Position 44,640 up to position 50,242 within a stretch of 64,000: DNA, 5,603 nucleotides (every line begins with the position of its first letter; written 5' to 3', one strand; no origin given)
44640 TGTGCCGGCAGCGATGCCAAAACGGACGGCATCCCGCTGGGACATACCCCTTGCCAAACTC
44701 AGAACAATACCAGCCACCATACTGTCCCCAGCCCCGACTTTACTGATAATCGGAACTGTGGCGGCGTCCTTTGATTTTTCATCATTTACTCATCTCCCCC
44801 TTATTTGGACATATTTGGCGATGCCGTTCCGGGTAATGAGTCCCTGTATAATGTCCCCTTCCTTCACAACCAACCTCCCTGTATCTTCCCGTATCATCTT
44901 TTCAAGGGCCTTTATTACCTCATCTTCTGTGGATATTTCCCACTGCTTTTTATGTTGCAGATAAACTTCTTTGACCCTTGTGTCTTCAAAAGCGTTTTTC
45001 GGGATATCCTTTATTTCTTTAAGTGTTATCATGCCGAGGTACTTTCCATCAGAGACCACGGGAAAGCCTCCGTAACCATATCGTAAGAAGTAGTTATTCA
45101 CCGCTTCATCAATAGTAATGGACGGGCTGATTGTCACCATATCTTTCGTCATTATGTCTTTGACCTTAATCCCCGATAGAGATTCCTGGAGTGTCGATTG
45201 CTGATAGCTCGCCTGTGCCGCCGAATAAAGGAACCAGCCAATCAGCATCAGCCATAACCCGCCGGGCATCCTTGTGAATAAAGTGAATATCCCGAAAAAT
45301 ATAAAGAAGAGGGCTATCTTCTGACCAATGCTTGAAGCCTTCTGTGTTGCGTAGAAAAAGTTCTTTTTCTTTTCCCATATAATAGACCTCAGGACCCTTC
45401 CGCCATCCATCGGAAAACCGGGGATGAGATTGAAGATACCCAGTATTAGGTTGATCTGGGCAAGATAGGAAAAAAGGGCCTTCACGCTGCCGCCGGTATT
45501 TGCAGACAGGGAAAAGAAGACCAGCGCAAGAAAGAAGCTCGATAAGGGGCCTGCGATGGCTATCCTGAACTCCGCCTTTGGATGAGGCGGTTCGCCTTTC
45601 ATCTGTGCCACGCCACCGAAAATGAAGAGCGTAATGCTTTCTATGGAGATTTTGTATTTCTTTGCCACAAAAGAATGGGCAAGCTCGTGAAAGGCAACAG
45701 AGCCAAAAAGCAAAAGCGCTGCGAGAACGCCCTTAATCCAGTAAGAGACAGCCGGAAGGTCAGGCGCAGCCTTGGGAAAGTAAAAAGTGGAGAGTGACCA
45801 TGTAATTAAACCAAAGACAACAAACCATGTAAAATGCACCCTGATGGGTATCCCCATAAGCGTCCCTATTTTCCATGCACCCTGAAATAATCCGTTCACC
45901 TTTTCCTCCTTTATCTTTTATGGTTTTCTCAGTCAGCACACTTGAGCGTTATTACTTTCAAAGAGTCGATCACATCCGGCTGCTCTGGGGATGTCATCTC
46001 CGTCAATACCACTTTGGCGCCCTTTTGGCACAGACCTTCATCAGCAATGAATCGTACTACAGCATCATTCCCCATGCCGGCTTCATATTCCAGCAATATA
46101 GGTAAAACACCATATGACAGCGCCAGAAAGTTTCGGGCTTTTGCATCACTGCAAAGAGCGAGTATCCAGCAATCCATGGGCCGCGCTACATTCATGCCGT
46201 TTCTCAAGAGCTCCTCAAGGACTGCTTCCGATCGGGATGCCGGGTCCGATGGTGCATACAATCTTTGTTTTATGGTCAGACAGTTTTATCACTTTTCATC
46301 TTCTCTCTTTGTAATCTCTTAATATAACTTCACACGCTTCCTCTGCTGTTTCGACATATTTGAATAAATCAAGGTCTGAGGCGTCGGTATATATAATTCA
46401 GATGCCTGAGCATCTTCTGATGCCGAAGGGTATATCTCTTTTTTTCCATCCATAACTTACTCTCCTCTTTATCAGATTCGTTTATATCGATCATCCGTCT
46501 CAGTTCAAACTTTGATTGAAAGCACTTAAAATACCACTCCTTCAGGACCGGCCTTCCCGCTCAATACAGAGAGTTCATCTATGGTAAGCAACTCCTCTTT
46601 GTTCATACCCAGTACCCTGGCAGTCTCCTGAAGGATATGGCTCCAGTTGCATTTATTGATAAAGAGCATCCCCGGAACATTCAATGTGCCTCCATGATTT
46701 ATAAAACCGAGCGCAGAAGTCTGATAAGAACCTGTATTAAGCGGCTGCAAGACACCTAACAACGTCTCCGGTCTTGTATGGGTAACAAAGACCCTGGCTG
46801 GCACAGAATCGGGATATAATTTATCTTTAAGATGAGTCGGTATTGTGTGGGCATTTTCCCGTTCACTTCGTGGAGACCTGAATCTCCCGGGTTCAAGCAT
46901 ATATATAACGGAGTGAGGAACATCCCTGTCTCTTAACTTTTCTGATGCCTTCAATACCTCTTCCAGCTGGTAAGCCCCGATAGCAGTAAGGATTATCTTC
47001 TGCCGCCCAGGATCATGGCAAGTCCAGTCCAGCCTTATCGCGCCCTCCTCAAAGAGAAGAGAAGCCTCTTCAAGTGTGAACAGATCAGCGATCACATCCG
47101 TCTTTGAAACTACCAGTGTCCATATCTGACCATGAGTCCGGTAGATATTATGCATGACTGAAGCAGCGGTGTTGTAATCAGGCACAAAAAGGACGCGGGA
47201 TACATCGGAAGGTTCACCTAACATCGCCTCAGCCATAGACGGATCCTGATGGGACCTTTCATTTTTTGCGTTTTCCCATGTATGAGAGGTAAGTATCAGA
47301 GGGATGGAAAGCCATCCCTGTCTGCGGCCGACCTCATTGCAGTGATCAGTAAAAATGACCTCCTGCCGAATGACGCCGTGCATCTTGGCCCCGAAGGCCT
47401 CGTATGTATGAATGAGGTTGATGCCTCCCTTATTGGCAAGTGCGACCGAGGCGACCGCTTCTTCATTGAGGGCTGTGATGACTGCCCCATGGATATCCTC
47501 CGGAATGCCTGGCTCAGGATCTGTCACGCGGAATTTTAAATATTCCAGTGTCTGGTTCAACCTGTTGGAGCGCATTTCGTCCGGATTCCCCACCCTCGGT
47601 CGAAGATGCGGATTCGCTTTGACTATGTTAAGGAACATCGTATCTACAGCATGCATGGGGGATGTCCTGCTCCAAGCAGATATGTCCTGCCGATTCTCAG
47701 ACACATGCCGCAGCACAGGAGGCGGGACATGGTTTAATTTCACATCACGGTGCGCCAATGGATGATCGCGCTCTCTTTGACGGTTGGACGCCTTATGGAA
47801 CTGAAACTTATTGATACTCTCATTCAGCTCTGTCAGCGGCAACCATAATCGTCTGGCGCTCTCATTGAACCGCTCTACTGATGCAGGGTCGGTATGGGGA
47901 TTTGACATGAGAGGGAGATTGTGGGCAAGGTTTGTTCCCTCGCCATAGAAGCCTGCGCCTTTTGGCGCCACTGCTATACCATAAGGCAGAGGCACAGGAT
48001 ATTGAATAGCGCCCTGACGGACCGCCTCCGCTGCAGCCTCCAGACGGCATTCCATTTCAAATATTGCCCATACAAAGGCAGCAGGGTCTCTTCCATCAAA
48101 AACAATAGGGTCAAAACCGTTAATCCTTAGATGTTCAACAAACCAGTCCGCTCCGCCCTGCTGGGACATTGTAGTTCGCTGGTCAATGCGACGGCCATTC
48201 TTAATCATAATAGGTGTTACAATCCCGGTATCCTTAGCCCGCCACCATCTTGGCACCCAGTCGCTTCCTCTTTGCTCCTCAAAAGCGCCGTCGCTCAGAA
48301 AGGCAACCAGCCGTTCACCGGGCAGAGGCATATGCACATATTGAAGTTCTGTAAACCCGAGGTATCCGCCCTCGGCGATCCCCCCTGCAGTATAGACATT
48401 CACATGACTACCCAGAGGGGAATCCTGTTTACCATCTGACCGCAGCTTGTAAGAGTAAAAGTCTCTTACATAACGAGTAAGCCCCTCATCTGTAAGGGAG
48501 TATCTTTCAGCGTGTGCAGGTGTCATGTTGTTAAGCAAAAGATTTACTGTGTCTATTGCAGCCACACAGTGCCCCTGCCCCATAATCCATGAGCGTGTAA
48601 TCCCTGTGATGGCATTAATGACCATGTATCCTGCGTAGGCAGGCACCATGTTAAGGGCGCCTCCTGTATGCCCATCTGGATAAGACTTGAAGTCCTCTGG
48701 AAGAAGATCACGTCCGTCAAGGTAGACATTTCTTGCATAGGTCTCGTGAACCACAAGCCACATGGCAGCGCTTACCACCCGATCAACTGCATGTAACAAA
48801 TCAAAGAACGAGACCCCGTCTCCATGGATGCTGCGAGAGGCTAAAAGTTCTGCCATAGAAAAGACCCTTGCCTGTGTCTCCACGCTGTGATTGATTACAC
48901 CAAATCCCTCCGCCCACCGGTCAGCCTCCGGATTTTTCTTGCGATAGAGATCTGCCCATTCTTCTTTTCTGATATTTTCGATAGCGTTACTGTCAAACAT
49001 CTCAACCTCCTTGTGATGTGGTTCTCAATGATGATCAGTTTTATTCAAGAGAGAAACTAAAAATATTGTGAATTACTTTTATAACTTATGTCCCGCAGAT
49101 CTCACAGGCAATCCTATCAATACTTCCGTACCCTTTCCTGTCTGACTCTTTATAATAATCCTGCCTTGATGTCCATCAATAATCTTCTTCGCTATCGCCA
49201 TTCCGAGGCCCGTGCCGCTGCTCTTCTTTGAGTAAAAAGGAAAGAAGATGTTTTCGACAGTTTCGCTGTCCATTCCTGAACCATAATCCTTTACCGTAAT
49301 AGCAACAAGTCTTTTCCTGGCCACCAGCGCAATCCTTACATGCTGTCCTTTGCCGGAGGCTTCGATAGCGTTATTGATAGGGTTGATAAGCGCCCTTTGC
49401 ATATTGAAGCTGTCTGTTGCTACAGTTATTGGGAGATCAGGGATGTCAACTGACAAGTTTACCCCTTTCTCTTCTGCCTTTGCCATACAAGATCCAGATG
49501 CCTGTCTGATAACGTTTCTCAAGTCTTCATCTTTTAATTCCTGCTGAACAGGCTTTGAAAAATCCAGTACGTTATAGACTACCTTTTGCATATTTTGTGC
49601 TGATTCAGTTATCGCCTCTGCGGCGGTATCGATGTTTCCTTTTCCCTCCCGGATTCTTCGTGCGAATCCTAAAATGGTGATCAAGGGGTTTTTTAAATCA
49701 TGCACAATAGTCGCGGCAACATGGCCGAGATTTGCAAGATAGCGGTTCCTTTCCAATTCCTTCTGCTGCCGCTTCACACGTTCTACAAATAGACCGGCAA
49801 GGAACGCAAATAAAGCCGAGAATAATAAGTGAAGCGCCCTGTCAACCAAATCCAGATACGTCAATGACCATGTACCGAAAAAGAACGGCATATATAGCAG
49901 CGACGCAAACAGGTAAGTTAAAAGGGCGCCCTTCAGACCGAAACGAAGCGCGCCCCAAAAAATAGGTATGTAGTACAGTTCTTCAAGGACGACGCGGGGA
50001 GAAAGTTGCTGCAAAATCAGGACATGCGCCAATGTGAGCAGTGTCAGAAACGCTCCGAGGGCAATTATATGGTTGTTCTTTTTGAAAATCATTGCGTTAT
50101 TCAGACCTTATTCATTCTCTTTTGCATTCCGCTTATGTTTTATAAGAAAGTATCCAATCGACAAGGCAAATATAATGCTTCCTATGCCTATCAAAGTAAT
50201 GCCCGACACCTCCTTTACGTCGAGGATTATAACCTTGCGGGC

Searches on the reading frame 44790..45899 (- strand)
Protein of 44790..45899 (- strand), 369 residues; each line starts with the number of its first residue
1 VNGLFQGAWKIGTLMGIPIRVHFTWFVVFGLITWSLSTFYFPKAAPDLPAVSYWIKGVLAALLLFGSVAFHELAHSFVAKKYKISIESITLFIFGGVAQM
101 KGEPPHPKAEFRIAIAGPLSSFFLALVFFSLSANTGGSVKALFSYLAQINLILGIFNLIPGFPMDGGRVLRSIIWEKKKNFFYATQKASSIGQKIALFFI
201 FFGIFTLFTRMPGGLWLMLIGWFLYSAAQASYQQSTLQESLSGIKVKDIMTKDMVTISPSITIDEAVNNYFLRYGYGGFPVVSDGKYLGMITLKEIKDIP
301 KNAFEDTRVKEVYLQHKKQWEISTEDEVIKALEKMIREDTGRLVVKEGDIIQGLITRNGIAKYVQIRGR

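Call 83: search_protein_families(library=pfam, proteins=[window:44790-45899:-], max_evalue=0.00001)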
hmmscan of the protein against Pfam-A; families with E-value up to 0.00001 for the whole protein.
window:44790-45899:- (369 aa): 3 families
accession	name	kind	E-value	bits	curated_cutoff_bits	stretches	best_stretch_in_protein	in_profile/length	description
PF02163.28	Peptidase_M50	-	1.5e-25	90.3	27.2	2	60-132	2-100/221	Peptidase family M50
PF00571.33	CBS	-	2.8e-20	72.8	24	1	246-297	1-52/57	CBS domain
PF13398.12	Peptidase_M50B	-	5.5e-06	26.7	26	1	53-146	11-102/201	Peptidase M50B-like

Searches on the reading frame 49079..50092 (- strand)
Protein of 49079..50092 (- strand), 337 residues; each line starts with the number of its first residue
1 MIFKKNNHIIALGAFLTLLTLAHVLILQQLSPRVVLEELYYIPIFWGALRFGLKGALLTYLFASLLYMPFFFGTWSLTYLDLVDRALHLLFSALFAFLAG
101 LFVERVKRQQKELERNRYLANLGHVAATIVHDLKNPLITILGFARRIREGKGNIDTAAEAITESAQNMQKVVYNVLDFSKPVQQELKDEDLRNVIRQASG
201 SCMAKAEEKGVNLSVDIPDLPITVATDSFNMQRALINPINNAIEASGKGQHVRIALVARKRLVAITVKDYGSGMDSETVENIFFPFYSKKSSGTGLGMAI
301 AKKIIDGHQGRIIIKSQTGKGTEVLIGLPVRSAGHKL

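Call 83: search_protein_families(library=pfam, proteins=[window:49079-50092:-], max_evalue=0.00001)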
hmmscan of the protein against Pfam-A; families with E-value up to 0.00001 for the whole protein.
window:49079-50092:- (337 aa): 3 families
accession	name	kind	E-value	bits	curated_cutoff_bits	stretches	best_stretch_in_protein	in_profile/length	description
PF02518.31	HATPase_c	-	1.4e-21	77.4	26.4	1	227-331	2-110/111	Histidine kinase-, DNA gyrase B-, and HSP90-like ATPase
PF00512.31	HisKA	-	9.7e-11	42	26.9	1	124-181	4-63/66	His Kinase A (phospho-acceptor) domain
PF14501.12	HATPase_c_5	-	2.8e-06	27.6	22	0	231-318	6-92/102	GHKL domain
